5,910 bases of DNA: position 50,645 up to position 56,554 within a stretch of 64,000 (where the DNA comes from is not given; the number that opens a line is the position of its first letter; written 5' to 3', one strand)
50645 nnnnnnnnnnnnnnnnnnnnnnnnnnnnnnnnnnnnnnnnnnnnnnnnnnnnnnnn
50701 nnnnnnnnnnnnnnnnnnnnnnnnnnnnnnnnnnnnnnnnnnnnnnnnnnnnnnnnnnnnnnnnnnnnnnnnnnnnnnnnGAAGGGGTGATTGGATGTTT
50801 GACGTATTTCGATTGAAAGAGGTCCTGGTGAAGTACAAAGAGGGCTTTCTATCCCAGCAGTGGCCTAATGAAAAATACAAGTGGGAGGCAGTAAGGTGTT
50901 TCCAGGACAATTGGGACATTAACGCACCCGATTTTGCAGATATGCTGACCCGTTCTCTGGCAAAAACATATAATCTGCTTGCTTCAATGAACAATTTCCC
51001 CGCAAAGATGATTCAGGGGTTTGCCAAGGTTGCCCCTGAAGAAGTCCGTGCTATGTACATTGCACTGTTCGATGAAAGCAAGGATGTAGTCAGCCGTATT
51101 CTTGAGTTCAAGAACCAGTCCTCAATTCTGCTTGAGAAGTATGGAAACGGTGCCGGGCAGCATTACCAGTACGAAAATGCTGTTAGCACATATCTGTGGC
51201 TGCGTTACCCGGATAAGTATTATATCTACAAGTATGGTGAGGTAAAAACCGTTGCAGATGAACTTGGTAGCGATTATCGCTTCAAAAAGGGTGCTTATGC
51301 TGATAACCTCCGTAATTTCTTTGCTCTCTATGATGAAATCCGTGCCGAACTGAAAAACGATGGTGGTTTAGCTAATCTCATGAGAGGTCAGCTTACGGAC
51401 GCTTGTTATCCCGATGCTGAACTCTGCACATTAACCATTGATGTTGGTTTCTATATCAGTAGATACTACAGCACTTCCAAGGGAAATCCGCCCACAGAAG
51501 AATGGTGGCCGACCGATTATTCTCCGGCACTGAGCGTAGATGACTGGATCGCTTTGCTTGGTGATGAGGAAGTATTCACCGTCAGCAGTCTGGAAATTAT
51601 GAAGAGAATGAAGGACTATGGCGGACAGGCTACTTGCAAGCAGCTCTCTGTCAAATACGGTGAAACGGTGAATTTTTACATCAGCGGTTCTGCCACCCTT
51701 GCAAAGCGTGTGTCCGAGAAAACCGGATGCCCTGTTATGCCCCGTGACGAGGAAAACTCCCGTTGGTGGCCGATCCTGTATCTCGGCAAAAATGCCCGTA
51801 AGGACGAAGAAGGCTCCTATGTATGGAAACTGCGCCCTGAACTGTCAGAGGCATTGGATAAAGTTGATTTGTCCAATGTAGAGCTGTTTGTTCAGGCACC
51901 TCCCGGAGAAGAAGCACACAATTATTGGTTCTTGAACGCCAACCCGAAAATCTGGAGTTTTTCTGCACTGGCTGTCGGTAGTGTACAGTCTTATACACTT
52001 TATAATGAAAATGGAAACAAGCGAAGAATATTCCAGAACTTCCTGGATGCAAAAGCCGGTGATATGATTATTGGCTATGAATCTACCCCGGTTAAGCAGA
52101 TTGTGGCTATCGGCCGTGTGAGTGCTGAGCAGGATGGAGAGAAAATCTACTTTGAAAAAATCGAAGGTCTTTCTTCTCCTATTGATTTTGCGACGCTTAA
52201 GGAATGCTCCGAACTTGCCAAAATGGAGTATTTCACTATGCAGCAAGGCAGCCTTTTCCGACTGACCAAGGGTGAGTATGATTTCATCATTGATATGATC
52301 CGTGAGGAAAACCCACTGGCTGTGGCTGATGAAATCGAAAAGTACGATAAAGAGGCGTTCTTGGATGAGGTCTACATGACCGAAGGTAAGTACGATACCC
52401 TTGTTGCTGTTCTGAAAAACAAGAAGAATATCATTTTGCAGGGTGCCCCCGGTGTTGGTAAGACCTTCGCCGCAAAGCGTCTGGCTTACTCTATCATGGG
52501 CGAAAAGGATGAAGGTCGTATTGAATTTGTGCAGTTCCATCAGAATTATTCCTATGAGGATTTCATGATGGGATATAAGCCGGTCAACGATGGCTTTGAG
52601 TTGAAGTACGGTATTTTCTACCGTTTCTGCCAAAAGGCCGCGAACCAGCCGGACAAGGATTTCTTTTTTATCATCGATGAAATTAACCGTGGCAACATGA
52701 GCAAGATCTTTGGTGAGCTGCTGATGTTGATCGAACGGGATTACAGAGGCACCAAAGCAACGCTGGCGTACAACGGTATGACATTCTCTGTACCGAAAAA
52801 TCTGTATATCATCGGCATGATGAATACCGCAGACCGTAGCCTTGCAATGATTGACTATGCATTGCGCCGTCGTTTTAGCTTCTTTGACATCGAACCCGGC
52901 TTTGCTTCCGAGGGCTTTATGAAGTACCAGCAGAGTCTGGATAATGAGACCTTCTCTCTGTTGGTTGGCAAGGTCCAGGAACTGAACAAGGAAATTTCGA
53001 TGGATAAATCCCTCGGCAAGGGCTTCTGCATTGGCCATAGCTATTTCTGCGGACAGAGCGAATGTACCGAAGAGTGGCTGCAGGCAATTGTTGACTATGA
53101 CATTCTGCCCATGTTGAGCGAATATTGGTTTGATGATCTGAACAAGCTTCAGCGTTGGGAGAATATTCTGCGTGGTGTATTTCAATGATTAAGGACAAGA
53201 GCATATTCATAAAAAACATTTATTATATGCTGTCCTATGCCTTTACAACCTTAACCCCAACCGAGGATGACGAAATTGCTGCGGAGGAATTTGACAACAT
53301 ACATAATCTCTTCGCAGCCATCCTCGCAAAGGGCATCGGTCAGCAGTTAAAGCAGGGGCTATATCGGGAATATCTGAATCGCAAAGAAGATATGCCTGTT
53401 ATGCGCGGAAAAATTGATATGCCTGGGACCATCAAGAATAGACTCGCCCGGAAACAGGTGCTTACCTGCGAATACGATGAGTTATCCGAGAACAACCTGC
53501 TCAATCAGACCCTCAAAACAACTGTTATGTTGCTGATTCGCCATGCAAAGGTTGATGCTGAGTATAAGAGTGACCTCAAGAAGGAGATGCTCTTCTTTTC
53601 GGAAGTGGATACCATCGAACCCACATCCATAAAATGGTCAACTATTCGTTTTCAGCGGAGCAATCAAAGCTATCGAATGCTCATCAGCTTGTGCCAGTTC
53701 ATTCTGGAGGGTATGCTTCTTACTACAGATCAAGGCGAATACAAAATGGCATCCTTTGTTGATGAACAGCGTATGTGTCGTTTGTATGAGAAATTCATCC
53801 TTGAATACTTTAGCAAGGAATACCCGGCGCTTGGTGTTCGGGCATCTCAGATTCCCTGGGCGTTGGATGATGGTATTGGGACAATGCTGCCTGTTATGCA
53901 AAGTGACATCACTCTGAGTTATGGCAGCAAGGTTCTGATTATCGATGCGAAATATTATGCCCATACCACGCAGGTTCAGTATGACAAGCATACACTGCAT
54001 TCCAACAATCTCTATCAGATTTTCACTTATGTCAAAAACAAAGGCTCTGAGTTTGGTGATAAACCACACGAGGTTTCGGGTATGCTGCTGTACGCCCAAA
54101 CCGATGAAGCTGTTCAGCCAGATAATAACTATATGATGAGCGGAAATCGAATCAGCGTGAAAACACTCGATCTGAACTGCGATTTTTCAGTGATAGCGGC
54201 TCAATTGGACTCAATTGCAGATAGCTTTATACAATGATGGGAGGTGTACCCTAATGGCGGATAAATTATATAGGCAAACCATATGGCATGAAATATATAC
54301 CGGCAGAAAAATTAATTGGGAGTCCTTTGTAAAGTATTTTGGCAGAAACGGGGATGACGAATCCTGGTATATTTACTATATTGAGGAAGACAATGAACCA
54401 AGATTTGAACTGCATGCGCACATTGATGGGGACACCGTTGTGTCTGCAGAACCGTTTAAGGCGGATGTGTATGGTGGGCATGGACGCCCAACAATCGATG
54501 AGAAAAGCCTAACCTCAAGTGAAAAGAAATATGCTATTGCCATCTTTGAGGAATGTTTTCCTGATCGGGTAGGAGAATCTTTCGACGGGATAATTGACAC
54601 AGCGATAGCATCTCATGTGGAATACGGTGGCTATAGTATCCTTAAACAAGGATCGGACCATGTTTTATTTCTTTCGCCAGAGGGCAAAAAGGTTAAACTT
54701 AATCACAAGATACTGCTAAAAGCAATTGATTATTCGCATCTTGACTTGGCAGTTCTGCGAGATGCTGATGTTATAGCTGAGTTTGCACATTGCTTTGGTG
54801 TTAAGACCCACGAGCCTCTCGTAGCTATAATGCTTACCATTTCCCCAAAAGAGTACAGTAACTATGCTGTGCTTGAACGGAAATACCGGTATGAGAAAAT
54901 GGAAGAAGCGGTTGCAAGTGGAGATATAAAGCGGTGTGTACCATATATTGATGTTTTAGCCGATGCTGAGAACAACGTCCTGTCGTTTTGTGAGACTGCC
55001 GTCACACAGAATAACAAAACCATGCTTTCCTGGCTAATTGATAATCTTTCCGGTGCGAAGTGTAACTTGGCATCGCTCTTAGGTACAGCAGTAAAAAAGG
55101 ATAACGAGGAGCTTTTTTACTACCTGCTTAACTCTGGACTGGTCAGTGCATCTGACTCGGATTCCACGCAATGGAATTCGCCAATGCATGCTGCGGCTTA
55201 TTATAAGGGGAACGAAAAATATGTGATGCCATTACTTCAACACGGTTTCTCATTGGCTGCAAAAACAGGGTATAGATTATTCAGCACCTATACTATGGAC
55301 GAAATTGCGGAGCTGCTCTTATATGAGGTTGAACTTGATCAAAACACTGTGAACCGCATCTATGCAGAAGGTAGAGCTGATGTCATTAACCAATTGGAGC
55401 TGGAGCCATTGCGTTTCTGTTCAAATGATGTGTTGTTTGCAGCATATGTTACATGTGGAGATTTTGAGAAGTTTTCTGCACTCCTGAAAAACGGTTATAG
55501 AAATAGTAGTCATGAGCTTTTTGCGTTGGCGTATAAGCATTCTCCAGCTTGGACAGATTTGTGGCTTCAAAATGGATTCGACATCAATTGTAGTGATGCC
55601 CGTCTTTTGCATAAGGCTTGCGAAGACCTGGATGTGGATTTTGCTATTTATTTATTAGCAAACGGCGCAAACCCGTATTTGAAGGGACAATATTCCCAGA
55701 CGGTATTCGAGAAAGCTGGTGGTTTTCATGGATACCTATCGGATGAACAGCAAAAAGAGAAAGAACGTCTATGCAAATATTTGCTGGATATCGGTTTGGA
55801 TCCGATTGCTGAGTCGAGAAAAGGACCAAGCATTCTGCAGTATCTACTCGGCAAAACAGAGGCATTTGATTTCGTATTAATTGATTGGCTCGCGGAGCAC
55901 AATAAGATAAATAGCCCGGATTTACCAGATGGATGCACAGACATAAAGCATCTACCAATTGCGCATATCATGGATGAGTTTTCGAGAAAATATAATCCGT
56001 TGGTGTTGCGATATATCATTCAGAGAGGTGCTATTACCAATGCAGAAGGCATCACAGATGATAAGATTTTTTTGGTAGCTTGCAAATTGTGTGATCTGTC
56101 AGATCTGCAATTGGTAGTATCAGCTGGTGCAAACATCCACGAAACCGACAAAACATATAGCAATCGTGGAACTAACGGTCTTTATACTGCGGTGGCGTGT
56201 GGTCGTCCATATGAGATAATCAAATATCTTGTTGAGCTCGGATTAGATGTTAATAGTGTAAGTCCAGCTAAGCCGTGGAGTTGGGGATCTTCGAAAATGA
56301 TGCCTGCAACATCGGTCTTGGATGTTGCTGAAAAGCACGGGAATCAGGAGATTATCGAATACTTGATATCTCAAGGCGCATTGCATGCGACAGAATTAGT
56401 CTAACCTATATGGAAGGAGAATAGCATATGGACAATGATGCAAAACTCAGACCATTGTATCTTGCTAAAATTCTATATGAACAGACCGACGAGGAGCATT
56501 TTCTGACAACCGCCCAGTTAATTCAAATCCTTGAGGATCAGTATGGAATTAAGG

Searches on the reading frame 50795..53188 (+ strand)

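Call 40: search_protein_families(library=pfam, proteins=[window:50795-53188:+])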
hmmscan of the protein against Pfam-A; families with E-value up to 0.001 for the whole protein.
window:50795-53188:+ (797 aa): 3 families
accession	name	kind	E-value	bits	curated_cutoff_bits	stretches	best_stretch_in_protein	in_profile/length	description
PF07728.20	AAA_5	-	2.4e-22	79.9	22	1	545-694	1-139/139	AAA domain (dynein-related subfamily)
PF01878.24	EVE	-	3.4e-07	30.8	23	1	376-501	1-145/145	EVE domain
PF20720.3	nSTAND3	-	1.3e-06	28.7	27.2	1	527-572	1-46/155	Novel STAND NTPase 3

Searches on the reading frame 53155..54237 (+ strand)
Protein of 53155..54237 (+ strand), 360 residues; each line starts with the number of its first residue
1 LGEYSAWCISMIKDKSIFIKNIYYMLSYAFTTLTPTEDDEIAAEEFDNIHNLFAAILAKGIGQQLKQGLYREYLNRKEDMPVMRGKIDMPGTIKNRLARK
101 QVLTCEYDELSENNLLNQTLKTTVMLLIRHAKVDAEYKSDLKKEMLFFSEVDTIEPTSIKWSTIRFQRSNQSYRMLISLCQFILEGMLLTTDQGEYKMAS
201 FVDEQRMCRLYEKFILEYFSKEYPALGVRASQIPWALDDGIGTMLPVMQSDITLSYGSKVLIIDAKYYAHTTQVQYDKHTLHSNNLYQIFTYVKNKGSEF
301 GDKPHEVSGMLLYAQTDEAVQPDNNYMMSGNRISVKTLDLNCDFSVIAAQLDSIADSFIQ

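Call 40: search_protein_families(library=pfam, proteins=[window:53155-54237:+])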
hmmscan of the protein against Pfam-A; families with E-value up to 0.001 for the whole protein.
window:53155-54237:+ (360 aa): 1 family
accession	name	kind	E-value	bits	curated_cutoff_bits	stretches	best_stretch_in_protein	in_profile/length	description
PF10117.15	McrBC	-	1.5e-41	142.8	23.9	1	22-299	34-310/318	McrBC 5-methylcytosine restriction system component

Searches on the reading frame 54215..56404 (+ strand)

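Call 40: search_protein_families(library=pfam, proteins=[window:54215-56404:+])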
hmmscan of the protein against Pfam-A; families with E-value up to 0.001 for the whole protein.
window:54215-56404:+ (729 aa): 5 families
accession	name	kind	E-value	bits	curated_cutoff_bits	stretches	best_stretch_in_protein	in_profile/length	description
PF12796.13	Ank_2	-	5.1e-16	59.4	27.3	2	621-722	3-84/90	Ankyrin repeats (3 copies)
PF13637.12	Ank_4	-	3.3e-10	40.4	22.7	0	436-481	2-50/50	Ankyrin repeats (many copies)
PF00023.36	Ank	-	6.4e-09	36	21.1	0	321-349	3-30/33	Ankyrin repeat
PF13857.12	Ank_5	-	3.7e-07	30.8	27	0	451-501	2-56/56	Ankyrin repeats (many copies)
PF13606.12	Ank_3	-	1.1e-05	25.7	22.3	0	656-680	6-29/30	Ankyrin repeat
